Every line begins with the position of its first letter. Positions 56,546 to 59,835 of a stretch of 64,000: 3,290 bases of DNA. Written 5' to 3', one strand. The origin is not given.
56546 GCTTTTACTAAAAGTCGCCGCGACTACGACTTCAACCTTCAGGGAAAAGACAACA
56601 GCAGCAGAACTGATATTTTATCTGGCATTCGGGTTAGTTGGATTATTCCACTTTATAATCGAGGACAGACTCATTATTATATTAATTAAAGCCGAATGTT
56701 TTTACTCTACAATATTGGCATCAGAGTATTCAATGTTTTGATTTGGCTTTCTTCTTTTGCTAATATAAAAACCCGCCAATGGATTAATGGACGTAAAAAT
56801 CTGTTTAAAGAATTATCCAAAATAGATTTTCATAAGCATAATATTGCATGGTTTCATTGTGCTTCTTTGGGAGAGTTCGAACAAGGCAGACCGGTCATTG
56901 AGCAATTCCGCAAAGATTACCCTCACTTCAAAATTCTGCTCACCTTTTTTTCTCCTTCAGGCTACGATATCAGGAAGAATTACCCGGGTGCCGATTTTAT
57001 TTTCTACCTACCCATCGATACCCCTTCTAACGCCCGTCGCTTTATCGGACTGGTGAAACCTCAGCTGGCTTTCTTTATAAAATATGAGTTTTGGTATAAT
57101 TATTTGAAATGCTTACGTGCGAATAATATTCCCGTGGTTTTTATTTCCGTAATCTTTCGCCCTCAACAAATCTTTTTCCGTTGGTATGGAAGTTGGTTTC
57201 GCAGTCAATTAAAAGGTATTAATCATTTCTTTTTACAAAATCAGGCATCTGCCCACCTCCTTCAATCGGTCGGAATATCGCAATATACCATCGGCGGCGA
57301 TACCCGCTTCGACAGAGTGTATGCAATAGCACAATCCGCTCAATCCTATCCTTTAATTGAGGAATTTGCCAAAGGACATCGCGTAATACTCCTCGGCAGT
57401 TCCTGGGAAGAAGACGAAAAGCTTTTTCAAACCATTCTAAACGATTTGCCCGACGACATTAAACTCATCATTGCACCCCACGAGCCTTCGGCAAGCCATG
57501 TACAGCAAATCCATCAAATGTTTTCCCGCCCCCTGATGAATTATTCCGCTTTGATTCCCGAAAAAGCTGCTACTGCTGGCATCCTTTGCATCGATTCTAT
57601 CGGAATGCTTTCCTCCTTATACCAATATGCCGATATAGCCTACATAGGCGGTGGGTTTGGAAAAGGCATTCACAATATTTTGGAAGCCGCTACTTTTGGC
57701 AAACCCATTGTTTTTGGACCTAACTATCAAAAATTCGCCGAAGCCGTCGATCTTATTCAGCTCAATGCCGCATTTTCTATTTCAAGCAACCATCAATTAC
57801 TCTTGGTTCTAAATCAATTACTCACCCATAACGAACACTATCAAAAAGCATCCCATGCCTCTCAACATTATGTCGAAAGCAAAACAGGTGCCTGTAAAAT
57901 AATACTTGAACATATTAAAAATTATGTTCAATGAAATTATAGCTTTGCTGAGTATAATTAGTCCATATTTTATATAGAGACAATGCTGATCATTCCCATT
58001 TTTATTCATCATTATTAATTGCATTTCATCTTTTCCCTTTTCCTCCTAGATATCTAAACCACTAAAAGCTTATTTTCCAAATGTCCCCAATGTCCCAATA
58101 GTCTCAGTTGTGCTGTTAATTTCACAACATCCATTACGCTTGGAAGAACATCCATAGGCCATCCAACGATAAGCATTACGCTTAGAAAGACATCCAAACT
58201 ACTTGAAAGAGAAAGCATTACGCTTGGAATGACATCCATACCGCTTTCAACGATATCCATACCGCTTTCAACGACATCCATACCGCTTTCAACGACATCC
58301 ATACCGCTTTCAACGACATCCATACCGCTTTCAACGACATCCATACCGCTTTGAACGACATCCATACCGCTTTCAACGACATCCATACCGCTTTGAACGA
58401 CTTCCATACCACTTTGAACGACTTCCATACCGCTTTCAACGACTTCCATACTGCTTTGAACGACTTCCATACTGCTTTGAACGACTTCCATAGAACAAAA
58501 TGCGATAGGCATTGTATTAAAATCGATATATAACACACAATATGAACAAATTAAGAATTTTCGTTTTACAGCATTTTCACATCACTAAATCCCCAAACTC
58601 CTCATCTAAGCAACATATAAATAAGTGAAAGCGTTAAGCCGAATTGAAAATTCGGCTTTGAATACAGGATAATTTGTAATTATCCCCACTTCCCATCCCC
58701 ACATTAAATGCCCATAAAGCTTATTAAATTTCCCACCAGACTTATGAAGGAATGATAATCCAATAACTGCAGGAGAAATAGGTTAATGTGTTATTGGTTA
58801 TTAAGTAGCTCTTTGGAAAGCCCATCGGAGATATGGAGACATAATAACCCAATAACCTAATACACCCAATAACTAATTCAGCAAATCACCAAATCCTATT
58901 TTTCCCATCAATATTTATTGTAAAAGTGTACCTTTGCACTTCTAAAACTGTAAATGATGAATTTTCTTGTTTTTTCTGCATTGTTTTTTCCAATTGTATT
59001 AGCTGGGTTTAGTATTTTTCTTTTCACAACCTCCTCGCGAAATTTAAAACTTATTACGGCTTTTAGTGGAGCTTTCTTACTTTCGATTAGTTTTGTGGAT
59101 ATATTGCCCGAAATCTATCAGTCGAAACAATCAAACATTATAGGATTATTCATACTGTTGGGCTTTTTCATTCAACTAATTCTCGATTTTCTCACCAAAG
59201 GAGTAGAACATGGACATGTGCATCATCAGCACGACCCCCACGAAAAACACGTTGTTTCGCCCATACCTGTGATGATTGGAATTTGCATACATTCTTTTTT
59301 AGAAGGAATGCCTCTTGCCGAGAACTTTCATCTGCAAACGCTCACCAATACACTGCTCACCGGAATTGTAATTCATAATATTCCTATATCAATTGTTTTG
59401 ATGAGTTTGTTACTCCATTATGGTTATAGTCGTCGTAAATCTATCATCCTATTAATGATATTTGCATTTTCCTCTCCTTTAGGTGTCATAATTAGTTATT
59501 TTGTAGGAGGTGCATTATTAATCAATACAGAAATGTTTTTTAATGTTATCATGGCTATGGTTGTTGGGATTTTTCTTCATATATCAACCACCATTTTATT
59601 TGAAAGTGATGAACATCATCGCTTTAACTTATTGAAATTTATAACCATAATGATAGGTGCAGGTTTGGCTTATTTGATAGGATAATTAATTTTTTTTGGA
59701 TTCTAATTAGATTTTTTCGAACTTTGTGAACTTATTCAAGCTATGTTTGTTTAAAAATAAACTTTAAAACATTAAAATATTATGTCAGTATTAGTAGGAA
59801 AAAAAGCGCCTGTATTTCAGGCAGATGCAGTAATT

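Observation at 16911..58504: Four separate intergenic tandem arrays all share an exact 21-bp period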

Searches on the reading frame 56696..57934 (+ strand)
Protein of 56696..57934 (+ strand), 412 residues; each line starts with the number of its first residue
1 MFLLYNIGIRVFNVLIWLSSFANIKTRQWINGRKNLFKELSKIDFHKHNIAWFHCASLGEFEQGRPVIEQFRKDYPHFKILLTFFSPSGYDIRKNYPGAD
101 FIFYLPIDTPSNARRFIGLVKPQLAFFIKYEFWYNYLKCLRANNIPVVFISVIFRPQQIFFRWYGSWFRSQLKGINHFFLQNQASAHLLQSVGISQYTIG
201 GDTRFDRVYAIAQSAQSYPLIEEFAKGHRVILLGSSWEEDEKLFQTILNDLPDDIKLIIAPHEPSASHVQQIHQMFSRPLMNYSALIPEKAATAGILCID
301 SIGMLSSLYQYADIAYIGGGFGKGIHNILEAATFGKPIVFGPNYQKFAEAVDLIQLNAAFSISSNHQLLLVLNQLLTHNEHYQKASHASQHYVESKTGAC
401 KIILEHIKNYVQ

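Call 10: search_protein_families(library=pfam, proteins=[window:56696-57934:+])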
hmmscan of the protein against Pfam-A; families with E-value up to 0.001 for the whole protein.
window:56696-57934:+ (412 aa): 2 families
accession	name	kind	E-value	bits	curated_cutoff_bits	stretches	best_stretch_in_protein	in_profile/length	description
PF04413.22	Glycos_transf_N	-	2.5e-43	148.1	23.9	1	46-207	14-179/179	3-Deoxy-D-manno-octulosonic-acid transferase (kdotransferase)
PF09949.15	APP1_cat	-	0.00054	20.4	27.1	0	221-259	114-151/154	Phosphatidate phosphatase APP1, catalytic domain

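Call 19: find_encoding_contigs(protein=window:56696-57934:+, flank=10000, max_places=10)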
Protein window:56696-57934:+ (412 aa): 18 contigs read that carry it; 10 places shown.
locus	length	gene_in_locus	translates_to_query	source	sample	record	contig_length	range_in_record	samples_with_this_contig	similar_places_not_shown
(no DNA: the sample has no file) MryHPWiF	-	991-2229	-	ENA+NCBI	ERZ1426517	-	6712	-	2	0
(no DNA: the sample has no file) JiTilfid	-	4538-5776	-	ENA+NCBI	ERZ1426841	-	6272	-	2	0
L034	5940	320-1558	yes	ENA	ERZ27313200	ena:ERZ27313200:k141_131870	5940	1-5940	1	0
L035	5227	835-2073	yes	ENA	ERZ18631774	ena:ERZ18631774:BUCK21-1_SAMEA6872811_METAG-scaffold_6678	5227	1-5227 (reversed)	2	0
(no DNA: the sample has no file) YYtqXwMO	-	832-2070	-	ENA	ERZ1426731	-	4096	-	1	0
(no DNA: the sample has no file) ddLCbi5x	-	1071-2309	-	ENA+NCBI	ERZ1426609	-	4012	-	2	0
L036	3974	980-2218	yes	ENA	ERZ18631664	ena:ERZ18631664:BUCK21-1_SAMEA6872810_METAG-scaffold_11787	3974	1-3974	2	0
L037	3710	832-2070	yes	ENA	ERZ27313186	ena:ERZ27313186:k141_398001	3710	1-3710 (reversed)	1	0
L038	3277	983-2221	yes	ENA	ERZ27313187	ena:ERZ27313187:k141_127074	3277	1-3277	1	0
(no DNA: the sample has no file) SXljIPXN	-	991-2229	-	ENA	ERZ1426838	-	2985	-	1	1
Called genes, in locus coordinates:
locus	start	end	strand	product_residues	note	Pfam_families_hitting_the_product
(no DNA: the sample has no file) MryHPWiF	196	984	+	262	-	-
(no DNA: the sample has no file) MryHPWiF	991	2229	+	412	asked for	PF04413:Glycos_transf_N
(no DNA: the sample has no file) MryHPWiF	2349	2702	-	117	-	-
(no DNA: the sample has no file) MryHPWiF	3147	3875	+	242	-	PF02535:Zip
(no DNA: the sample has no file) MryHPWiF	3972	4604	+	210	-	PF00578:AhpC-TSA, PF08534:Redoxin, PF10417:1-cysPrx_C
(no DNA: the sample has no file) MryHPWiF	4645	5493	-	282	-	PF01791:DeoC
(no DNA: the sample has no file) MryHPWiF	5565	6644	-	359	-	-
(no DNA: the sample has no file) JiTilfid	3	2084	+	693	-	?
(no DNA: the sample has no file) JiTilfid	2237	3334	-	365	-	PF00793:DAHP_synth_1, PF01817:CM_2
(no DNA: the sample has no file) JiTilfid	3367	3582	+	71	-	-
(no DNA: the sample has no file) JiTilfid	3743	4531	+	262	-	-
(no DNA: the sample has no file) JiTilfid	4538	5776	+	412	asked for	PF04413:Glycos_transf_N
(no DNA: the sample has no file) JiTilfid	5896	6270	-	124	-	?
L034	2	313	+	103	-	?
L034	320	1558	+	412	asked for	PF04413:Glycos_transf_N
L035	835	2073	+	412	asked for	PF04413:Glycos_transf_N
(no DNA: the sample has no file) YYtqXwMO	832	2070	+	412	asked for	PF04413:Glycos_transf_N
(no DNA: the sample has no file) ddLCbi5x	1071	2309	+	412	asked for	PF04413:Glycos_transf_N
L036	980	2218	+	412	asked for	PF04413:Glycos_transf_N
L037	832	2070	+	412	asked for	PF04413:Glycos_transf_N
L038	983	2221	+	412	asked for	PF04413:Glycos_transf_N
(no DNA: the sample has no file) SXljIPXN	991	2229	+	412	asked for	PF04413:Glycos_transf_N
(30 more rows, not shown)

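Call 50: find_related_loci(query=window:56696-57934:+, collection=genome_contigs, flank=6000)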
Query window:56696-57934:+ (412 aa) in genome_contigs; peptide patterns used: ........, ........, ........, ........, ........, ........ (x = any residue, [..] = any of these).
599 stretches matched a pattern (row limit reached: there are more); 590 encode a relative of the query (tblastn E <= 1e-3); the best 80 are kept; 80 distinct loci.
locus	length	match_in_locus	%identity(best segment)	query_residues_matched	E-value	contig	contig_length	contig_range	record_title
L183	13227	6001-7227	51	1-409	1e-144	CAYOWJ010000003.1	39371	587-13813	MAG TPA_asm: uncultured Lentimicrobiaceae bacterium isolate SRP272421_co4_479 genome assembly, contig: NODE_1779_length_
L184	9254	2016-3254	52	1-412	5e-143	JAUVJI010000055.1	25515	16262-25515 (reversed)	MAG: Bacteroidales bacterium isolate CSMAG_450 CSMAG_450_k127_2754795_length_25515_cov_19.9935, whole genome shotgun seq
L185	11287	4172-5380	54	1-409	2e-140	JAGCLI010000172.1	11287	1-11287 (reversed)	MAG: Bacteroidales bacterium isolate RGIG9896 Yak_Rectum-5__c530573, whole genome shotgun sequence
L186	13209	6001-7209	52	1-409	2e-139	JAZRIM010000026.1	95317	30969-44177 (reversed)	MAG: Candidatus Onthomorpha sp. isolate T1900045475_YK20190169.MAGScoT_cleanbin_000001 SGB_7257_k141_2887346, whole geno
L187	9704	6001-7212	52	1-403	1e-139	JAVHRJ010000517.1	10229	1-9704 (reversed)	MAG: Bacteroidales bacterium isolate WB02no9_30_11 NODE_6372_length_10229_cov_6.504325, whole genome shotgun sequence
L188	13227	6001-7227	52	1-409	2e-137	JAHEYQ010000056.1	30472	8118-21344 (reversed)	MAG: Bacteroidales bacterium isolate nzgw131 NODE_799_length_30473_cov_4.512322, whole genome shotgun sequence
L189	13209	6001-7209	52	1-409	3e-136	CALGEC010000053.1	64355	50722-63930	MAG TPA_asm: uncultured Bacteroidales bacterium isolate SRR6425814_bin.89_CONCOCT_v1.1_MAG genome assembly, contig: ERZ1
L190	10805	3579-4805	51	1-411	4e-135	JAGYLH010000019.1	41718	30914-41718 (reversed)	MAG: Bacteroidales bacterium isolate M50B88 19, whole genome shotgun sequence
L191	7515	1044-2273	50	1-411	2e-133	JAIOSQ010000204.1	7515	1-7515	MAG: Bacteroidales bacterium isolate SMBSF48 bin_32_k127_167699, whole genome shotgun sequence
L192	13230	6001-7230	49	1-411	2e-132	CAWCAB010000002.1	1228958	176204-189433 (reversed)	MAG: uncultured Bacteroidetes bacterium isolate MFD03804.bin.1.79 genome assembly, contig: contig_3984, whole genome sho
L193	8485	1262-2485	49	1-408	6e-132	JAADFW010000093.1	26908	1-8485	MAG: Chlorobiota bacterium isolate M_MaxBin.088 contig-127_2619, whole genome shotgun sequence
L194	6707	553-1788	48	1-411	3e-132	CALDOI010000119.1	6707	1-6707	MAG TPA_asm: uncultured Bacteroidetes bacterium isolate ERR2206790_bin.0_CONCOCT_v1.1_MAG genome assembly, contig: ERZ89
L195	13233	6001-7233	48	1-412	3e-131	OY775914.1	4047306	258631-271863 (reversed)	MAG: Bacteroidales bacterium isolate 7de1171c-092d-4693-a70e-3c34f944b135 genome assembly, chromosome: 1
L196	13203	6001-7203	51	1-407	4e-131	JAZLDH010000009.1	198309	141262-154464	MAG: Candidatus Onthomorpha sp. isolate T1900045040_TC20190033.MAGScoT_cleanbin_000001 SGB_4475_k141_2619888, whole geno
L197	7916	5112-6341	50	1-407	7e-131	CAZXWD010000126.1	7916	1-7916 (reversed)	MAG TPA_asm: uncultured Bacteroidales bacterium isolate SRP332253_co2_111 genome assembly, contig: NODE_9605_length_7916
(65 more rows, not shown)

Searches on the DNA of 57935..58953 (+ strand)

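Call 73: search_rna_families(source=window, start=57935, end=58953, threshold=evalue, max_evalue=1)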
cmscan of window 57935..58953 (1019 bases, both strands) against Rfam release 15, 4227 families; matches with E-value up to 1: 0.
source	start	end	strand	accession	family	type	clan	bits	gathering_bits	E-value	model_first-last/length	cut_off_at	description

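Call 75: search_dna_similar(query=window:58100-58540:+, collection=plasmids, mode=distant, max_rows=5)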
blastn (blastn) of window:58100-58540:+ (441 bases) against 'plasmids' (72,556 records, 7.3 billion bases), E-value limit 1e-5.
No match.

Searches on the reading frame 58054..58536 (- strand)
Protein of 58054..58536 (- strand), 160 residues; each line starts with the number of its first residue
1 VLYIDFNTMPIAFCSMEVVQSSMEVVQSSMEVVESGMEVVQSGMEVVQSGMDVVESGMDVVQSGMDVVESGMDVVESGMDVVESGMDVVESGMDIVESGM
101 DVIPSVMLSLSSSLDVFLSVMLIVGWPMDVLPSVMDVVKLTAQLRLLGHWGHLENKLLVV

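Call 43: search_protein_families(library=pfam, proteins=[window:58054-58536:-], max_evalue=1)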
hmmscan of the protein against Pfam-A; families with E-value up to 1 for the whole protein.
window:58054-58536:- (160 aa): 6 families
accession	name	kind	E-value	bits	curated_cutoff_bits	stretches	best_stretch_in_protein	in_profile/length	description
PF23323.1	Spectrin_6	-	0.013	16.3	27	0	15-40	56-81/110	Kalirin-like, spectrin repeats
PF21715.3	CggR_N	-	0.036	14.2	30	0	36-49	53-66/71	CggR N-terminal DNA binding domain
PF01917.21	Arch_flagellin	-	0.13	13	29.5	0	17-54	24-61/162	Archaebacterial flagellin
PF11825.13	Nuc_recep-AF1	-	0.15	12.5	27.3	0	21-105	13-95/114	Nuclear/hormone receptor activator site AF-1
PF15475.11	UPF0444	-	0.71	10.6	27.6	0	51-62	63-74/91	Transmembrane protein C12orf23, UPF0444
PF10052.14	DUF2288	-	0.82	10.3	25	0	73-81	35-43/91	Protein of unknown function (DUF2288)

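Call 64: find_homologous_proteins(query=window:58054-58536:-, max_evalue=0.001)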
Query window:58054-58536:-: 8000 candidates shared short words with the query, none scored E <= 0.001.
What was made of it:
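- On Coding tandem repeat (heptad-repeat protein): The 160-aa ORF has no hit at E<=1e-3 (call 64).
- The 160-aa array-4 ORF has no homologue at E<=1e-3 among 5.8 billion proteins (call 64). No Pfam family was found (call 43) and no homologues (call 64).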

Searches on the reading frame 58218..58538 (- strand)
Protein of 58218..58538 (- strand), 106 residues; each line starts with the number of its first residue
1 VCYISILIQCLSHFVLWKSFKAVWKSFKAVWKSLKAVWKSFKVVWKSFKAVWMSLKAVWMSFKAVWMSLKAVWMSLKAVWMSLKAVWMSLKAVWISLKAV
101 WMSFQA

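Call 43: search_protein_families(library=pfam, proteins=[window:58218-58538:-], max_evalue=1)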
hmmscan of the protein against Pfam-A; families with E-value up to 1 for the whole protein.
window:58218-58538:- (106 aa): 2 families
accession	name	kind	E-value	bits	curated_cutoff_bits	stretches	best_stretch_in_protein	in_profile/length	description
PF23625.1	UIM_2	-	2.8e-06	27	21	0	63-70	8-15/17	Ubiquitin interaction motif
PF13654.12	AAA_32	-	0.37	11.2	21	1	29-85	61-117/133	LonB-like, AAA domain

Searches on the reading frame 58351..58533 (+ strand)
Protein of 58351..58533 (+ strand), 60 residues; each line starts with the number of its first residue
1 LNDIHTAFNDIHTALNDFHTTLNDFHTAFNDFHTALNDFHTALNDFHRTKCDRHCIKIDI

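Call 43: search_protein_families(library=pfam, proteins=[window:58351-58533:+], max_evalue=1)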
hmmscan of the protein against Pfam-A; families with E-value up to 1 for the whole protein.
window:58351-58533:+ (60 aa): 10 families
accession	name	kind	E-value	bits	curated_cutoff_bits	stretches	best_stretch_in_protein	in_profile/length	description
PF12296.13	HsbA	-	0.0021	18.9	33.5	1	2-45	2-48/121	Hydrophobic surface binding protein A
PF04513.17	Baculo_PEP_C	-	0.0079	16.7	38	1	2-48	34-84/140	Baculovirus polyhedron envelope protein, PEP, C terminus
PF05465.18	Halo_GVPC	-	0.067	13.9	22.4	0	9-29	2-22/32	Halobacterial gas vesicle protein C (GVPC) repeat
PF23592.1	Cadherin_CELSR2_9th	-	0.084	13.4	36.8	0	29-53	3-27/100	CELSR2-like, ninth cadherin domain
PF06013.18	WXG100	-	0.13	13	27.3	0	1-31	53-83/86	Proteins of 100 residues with WXG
PF11328.14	DUF3130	-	0.19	12.4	25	0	28-49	41-63/89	Protein of unknown function (DUF3130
PF02465.23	FliD_N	-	0.2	12.7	24.8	1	14-41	22-49/97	Flagellar hook-associated protein 2 N-terminus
PF10516.15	SHNi-TPR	-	0.22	11.5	21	0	25-37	17-29/38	SHNi-TPR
PF23153.1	Aip3p_Bud6_N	-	0.31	11.8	27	1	6-38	40-72/109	Aip3p/Bud6 N-terminal domain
PF08653.15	DASH_Dam1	-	0.33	11.3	26.6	0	16-39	9-32/56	DASH complex subunit Dam1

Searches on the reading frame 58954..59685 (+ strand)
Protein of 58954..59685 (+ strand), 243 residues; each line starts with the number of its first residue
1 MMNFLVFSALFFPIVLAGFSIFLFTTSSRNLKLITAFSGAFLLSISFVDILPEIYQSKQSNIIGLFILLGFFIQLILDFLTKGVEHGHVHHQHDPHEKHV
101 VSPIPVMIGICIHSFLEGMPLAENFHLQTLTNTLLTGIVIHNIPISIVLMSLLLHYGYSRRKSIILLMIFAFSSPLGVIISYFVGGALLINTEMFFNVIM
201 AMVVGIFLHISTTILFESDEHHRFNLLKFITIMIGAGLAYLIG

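Call 10: search_protein_families(library=pfam, proteins=[window:58954-59685:+])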
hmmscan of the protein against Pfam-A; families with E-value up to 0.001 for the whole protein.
window:58954-59685:+ (243 aa): 1 family
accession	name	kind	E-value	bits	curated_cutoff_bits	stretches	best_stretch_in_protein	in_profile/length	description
PF02535.28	Zip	-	1.4e-23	84.1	35.1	2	90-242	165-322/323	ZIP Zinc transporter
